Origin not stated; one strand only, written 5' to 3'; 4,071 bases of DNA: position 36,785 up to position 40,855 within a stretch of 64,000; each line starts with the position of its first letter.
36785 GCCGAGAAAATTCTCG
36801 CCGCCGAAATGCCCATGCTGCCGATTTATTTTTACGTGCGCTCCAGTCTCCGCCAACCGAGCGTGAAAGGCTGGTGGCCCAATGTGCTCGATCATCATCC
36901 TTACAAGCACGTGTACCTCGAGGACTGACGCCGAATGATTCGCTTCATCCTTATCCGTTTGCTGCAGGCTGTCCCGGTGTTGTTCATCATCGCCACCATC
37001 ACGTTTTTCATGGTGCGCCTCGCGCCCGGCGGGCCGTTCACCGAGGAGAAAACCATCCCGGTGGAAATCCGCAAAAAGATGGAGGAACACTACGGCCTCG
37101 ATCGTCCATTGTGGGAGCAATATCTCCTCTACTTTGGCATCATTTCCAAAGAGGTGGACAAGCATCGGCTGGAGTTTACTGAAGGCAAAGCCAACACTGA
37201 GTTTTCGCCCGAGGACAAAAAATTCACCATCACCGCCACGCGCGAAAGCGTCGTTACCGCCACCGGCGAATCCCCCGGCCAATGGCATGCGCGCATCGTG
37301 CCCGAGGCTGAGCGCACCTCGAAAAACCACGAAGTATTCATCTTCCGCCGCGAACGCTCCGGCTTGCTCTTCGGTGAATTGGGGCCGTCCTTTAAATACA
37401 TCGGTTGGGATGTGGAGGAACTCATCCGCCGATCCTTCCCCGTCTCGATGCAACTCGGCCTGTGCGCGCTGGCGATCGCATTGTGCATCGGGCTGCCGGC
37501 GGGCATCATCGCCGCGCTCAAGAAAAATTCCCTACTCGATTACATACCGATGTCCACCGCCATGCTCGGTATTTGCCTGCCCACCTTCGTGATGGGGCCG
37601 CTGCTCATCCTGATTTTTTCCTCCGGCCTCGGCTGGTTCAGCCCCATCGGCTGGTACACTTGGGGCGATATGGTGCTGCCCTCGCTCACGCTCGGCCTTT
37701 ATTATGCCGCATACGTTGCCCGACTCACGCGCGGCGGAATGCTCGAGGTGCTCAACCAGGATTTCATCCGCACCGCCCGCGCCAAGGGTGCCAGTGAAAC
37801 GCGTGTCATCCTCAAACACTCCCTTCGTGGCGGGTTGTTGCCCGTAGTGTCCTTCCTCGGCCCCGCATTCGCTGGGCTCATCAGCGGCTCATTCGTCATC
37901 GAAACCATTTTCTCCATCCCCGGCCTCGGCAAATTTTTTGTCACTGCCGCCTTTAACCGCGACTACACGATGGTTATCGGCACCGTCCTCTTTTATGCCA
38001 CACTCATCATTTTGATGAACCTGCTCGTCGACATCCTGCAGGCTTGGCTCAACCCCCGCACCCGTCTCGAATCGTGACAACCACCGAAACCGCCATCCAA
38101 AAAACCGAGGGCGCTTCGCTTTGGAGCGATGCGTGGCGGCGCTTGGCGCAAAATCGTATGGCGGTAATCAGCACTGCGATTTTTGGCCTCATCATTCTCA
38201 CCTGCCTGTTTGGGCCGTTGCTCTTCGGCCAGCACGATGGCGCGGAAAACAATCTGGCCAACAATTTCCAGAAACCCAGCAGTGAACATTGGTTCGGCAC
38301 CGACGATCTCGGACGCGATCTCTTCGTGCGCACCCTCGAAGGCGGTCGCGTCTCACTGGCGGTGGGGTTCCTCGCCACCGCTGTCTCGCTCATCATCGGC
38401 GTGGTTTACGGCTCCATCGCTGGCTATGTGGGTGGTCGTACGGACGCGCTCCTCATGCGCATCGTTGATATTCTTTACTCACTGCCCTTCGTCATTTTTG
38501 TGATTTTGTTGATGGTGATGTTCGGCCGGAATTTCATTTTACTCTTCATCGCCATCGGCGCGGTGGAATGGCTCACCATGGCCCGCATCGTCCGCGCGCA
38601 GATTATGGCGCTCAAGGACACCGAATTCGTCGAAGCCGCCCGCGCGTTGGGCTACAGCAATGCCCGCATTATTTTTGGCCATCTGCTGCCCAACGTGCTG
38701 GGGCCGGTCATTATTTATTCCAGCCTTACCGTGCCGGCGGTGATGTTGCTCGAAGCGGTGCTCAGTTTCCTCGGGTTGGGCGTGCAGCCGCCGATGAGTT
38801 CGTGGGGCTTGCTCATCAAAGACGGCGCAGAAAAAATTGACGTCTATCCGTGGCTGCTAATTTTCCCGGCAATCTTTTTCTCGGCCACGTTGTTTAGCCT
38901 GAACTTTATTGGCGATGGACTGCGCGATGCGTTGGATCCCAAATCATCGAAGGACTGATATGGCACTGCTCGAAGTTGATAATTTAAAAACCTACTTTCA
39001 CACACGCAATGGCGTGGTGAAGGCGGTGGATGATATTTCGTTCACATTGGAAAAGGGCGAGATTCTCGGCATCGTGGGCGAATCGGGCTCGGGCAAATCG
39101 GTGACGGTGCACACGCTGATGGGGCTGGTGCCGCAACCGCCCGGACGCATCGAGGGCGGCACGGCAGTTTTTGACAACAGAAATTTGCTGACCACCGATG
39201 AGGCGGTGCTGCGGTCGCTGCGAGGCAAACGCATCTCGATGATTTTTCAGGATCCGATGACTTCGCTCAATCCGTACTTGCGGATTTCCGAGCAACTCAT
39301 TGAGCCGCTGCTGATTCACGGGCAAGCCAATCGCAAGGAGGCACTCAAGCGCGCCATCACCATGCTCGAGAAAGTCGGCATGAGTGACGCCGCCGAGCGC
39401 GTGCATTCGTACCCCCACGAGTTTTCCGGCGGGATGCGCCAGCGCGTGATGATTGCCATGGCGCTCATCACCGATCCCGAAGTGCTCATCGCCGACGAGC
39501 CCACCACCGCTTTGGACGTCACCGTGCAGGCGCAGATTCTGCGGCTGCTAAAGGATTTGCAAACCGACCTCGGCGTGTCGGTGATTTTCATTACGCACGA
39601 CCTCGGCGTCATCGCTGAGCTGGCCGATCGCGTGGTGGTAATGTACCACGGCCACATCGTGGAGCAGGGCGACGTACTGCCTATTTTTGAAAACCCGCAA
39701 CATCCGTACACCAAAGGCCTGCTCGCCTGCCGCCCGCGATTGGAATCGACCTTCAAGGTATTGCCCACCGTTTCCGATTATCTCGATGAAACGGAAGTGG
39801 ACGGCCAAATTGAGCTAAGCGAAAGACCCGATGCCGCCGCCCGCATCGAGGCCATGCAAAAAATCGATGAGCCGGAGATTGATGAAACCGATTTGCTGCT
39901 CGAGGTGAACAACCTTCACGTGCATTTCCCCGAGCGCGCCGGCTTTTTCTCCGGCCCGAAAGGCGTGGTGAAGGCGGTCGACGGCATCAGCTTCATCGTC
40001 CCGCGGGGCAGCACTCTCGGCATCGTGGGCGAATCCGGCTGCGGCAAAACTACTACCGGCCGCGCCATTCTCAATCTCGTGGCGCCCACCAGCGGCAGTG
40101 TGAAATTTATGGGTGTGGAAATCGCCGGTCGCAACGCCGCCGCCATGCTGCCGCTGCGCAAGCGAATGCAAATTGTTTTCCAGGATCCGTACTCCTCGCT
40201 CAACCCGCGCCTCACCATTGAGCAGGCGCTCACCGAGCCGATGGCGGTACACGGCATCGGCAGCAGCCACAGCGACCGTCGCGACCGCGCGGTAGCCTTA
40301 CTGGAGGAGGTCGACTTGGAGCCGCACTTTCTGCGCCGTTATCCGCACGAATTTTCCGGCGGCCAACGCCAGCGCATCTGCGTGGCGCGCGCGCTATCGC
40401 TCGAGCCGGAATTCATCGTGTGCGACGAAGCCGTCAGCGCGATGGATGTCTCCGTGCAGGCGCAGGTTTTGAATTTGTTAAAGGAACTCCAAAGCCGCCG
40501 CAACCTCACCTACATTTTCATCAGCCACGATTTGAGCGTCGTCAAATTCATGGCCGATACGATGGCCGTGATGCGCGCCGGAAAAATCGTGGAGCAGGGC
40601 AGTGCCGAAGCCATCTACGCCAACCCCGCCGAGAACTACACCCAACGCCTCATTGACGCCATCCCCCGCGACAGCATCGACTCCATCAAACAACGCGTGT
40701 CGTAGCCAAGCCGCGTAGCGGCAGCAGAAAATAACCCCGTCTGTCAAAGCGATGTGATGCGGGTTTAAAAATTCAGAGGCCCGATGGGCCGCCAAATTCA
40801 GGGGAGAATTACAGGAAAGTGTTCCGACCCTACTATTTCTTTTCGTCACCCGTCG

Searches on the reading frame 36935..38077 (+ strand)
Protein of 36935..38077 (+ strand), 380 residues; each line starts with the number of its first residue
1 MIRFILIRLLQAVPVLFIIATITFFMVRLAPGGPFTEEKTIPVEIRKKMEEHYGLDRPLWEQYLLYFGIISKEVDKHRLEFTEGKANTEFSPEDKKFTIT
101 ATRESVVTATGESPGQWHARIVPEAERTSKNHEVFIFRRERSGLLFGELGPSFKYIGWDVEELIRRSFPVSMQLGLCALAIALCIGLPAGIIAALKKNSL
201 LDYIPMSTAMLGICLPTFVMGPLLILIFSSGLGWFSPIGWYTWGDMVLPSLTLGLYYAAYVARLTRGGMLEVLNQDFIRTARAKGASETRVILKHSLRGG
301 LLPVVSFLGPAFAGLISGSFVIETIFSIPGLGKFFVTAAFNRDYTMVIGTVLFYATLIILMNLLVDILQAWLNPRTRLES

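Call 30: search_protein_families(library=pfam, proteins=[window:36935-38077:+], max_evalue=0.001)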
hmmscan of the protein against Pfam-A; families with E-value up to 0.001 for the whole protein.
window:36935-38077:+ (380 aa): 2 families
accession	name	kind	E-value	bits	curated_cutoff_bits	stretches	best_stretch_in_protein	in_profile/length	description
PF00528.27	BPD_transp_1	-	5.5e-42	144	26.4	1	186-377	1-183/184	Binding-protein-dependent transport system inner membrane component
PF19300.4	BPD_transp_1_N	-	1.8e-07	31.8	23.8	1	1-70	1-72/114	Binding-prot-dependent transport system membrane comp, N-term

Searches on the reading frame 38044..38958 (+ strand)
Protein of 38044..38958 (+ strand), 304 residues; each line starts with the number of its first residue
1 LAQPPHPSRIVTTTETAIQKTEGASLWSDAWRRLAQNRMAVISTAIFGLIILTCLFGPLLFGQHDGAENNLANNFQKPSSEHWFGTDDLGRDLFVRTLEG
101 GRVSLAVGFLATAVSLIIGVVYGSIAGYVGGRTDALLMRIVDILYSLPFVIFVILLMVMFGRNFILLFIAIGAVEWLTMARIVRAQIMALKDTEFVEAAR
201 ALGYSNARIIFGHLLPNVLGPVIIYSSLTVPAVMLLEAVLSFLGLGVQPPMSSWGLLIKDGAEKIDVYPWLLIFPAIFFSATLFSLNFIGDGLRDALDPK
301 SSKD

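Call 30: search_protein_families(library=pfam, proteins=[window:38044-38958:+], max_evalue=0.001)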
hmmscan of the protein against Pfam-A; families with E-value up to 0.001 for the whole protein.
window:38044-38958:+ (304 aa): 2 families
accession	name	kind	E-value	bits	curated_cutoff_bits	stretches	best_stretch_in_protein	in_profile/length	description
PF00528.27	BPD_transp_1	-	1.1e-31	110.5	26.4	1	119-301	1-182/184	Binding-protein-dependent transport system inner membrane component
PF12911.12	OppC_N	-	9.2e-15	54.7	23.9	1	25-78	1-53/53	N-terminal TM domain of oligopeptide transport permease C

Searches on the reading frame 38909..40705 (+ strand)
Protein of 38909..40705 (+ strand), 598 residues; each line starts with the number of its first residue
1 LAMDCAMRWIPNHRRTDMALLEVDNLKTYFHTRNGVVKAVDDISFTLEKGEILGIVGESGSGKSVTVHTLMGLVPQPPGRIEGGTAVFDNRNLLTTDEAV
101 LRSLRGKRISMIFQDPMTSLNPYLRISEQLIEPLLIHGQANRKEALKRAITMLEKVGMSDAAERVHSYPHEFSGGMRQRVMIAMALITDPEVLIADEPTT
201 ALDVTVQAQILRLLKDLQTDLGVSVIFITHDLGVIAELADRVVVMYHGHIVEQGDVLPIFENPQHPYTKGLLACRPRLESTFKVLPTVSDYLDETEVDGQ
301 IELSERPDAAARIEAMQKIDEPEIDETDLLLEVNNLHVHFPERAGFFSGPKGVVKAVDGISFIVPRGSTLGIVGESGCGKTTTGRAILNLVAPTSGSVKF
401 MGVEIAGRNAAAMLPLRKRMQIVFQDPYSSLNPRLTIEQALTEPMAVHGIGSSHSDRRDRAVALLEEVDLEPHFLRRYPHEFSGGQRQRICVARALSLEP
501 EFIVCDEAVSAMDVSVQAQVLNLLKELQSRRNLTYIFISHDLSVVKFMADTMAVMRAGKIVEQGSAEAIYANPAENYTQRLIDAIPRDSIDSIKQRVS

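Call 30: search_protein_families(library=pfam, proteins=[window:38909-40705:+], max_evalue=0.001)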
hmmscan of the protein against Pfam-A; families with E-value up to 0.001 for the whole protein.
window:38909-40705:+ (598 aa): 12 families
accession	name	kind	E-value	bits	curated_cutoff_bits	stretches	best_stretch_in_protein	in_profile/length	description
PF00005.33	ABC_tran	-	1.6e-63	213.8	25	2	41-200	2-137/137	ABC transporter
PF08352.17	oligo_HPY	-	1.1e-12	48.6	27.1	1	251-281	1-31/65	Oligopeptide/dipeptide transporter, C-terminal region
PF13304.12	AAA_21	-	1.9e-10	41.8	27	1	169-235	235-303/304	AAA domain, putative AbiEii toxin, Type IV TA system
PF13401.12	AAA_22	-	8.9e-10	39.4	27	1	372-538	10-121/130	AAA domain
PF02463.25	SMC_N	-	3.9e-07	30.1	40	0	371-556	28-213/220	RecF/RecN/SMC N terminal domain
PF13191.12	AAA_16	-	3.9e-06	27.9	32.6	0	51-86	25-61/167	AAA ATPase domain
PF00006.31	ATP-synt_ab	-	5e-05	23.5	29.5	0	354-391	2-38/213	ATP synthase alpha/beta family, nucleotide-binding domain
PF13555.12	AAA_29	-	0.00021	21.4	27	0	366-399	22-53/61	P-loop containing region of AAA domain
PF00485.24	PRK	-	0.00036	20.8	22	0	370-392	2-24/196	Phosphoribulokinase / Uridine kinase family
PF01580.24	FtsK_SpoIIIE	-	0.00038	20.4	24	0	54-71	43-60/221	FtsK/SpoIIIE family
PF20720.3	nSTAND3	-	0.00039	20.6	27.2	0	38-71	5-38/155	Novel STAND NTPase 3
PF00004.35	AAA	-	0.00086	20.2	21.2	0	372-400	3-26/131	ATPase family associated with various cellular activities (AAA)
